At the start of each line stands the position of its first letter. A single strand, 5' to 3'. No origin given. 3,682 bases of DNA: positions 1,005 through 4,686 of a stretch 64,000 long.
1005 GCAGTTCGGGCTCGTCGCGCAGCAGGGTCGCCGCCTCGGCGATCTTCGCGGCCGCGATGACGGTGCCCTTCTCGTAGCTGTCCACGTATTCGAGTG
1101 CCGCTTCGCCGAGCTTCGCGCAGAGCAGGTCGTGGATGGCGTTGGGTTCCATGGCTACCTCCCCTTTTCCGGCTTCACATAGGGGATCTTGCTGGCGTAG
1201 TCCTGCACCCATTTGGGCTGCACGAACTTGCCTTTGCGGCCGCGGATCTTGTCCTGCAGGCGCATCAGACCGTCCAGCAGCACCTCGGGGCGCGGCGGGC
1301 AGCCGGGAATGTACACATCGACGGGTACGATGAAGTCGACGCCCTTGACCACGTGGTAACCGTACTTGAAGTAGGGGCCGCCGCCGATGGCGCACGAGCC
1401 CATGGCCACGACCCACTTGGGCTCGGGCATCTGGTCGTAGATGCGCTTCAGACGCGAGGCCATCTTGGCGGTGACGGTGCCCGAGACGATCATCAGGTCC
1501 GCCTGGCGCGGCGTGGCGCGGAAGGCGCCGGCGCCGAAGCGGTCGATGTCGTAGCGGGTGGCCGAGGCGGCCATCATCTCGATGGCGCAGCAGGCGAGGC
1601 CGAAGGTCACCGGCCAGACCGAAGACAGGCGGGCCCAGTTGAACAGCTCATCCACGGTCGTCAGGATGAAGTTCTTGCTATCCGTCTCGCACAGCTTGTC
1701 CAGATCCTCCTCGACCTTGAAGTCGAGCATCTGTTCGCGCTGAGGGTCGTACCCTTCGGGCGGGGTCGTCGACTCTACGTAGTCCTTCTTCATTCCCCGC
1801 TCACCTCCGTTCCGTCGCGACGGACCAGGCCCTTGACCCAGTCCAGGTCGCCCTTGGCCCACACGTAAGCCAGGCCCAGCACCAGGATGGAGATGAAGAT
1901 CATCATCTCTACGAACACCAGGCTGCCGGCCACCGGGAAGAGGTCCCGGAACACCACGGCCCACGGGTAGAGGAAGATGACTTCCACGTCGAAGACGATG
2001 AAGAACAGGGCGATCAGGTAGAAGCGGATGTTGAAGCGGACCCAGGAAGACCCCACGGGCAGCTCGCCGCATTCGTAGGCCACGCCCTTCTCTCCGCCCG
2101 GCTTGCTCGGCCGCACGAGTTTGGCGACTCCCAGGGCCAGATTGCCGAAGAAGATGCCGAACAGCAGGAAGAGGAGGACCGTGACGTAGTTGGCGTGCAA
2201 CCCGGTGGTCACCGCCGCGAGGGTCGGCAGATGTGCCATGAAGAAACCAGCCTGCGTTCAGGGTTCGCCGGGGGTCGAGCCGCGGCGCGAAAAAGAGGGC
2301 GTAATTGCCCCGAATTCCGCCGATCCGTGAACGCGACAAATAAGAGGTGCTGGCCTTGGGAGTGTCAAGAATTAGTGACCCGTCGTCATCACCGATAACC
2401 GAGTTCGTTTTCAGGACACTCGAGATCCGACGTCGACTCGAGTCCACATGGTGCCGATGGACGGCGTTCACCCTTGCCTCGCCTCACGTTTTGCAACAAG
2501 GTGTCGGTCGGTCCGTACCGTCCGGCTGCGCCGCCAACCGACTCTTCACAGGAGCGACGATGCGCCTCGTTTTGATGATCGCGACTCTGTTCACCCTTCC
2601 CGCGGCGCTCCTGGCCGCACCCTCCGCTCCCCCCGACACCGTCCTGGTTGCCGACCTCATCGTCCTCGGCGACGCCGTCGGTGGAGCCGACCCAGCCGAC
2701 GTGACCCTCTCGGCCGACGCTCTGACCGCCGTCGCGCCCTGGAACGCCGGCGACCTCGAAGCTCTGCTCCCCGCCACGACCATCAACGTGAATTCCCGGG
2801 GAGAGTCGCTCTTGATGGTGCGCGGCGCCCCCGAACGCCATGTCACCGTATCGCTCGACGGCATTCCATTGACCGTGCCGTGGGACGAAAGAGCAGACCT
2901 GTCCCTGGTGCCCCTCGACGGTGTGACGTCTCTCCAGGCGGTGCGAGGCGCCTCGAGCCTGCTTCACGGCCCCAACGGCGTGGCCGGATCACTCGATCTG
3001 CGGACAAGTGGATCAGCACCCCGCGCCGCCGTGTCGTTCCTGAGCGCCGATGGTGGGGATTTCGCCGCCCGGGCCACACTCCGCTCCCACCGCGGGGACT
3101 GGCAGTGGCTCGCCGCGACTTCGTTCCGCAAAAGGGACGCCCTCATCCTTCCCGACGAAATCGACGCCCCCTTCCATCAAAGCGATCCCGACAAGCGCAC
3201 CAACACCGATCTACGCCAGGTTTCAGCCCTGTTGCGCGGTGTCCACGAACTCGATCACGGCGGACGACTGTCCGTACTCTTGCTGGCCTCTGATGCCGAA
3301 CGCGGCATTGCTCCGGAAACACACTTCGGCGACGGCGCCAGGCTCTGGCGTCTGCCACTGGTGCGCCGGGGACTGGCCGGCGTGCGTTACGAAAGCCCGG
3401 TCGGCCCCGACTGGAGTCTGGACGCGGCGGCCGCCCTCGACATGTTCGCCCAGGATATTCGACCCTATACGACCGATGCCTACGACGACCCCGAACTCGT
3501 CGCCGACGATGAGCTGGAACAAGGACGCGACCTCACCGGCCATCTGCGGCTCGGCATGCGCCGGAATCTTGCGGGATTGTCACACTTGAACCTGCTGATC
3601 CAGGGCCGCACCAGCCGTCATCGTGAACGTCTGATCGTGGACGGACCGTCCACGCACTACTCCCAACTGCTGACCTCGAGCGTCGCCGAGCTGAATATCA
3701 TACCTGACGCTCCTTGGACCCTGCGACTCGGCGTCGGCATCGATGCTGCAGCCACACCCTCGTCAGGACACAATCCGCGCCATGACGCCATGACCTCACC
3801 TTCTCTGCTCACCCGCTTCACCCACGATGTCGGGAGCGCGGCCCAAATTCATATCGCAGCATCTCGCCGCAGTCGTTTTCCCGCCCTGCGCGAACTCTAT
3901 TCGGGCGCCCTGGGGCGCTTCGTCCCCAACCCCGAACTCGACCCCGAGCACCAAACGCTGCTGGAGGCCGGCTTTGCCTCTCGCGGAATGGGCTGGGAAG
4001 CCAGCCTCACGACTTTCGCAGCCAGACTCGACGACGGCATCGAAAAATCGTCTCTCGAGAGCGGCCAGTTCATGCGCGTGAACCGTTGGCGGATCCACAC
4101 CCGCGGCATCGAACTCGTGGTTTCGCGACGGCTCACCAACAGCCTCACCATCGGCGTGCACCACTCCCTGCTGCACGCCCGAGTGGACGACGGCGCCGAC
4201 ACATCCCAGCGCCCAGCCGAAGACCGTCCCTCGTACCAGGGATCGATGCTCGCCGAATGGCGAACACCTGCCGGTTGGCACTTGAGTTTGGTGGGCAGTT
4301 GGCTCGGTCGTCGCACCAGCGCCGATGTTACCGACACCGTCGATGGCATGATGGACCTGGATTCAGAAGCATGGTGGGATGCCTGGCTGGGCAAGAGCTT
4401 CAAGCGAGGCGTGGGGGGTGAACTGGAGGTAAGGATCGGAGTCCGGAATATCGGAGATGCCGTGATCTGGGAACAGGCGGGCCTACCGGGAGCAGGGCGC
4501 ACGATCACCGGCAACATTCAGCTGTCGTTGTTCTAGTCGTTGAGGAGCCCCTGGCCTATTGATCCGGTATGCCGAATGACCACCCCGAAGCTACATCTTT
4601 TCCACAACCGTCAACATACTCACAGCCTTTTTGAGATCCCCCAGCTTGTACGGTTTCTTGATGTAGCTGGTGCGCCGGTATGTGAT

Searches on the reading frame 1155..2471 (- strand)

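Call 6: search_protein_families(library=pfam, proteins=[window:1155-2471:-], max_evalue=0.001)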
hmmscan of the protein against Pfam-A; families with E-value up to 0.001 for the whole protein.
window:1155-2471:- (438 aa): 1 family
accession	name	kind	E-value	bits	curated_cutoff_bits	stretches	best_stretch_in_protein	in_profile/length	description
PF01058.29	Oxidored_q6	-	2.9e-29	101.8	27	1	294-405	1-128/128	NADH ubiquinone oxidoreductase, 20 Kd subunit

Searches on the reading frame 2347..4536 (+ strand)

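Call 6: search_protein_families(library=pfam, proteins=[window:2347-4536:+], max_evalue=0.001)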
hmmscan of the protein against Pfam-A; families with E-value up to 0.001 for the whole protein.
window:2347-4536:+ (729 aa): 2 families
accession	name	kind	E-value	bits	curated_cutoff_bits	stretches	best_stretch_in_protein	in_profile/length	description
PF00593.30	TonB_dep_Rec_b-barrel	-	1.5e-14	55.2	27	1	434-702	158-436/436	TonB dependent receptor-like, beta-barrel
PF07715.20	Plug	-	1.3e-08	35.7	23.9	1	121-214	12-106/107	TonB-dependent Receptor Plug Domain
